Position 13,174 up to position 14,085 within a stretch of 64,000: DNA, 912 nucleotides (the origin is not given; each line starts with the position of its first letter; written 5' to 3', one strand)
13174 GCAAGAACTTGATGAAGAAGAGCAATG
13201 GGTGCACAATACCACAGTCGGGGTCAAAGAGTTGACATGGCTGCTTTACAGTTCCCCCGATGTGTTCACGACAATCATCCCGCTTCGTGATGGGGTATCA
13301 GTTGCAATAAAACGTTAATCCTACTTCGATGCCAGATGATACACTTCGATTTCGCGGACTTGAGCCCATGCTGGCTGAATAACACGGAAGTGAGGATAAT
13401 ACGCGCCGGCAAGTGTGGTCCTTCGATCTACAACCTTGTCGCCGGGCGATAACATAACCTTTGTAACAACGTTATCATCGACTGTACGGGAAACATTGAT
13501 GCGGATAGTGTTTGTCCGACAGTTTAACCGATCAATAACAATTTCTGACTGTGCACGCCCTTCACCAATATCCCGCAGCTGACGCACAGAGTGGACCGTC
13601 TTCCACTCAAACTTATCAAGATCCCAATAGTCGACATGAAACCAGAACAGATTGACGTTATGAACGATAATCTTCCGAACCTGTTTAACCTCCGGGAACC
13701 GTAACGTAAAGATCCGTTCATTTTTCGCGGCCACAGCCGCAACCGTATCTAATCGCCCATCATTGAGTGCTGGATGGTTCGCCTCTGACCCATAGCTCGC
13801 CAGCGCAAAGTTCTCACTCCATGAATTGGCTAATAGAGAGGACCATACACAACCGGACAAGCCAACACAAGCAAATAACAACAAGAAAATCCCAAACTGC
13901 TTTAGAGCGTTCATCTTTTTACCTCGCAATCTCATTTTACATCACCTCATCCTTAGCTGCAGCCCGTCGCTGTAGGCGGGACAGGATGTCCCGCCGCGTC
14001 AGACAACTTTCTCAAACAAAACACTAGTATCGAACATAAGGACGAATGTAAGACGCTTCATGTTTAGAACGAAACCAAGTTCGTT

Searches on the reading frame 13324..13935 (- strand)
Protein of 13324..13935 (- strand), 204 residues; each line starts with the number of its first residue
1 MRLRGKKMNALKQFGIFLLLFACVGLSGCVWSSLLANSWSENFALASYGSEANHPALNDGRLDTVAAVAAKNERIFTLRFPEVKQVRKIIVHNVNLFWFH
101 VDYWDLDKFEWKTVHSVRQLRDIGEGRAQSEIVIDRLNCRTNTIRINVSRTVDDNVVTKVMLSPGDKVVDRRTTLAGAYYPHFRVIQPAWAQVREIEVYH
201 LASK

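Call 20: search_protein_families(library=pfam, proteins=[window:13324-13935:-], max_evalue=0.00001)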
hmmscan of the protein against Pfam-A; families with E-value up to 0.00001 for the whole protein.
window:13324-13935:- (204 aa): 0 families

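Call 55: search_protein_families(library=ncbifam, proteins=[window:13324-13935:-], max_evalue=1)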
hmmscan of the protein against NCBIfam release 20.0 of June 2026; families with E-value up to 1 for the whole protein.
window:13324-13935:- (204 aa): 3 families
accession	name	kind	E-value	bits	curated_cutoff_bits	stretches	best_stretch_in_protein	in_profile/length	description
NF006039.0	PRK08182.1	subfamily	0.15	12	70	1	97-164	54-121/150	single-stranded DNA-binding protein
TIGR03352.1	VI_chp_3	equivalog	0.29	10.8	31.6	0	93-122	106-135/147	type VI secretion system lipoprotein TssJ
NF047847.2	SS_mature_LptM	equivalog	0.37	10.9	27.7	1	8-29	1-20/31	LPS translocon maturation chaperone LptM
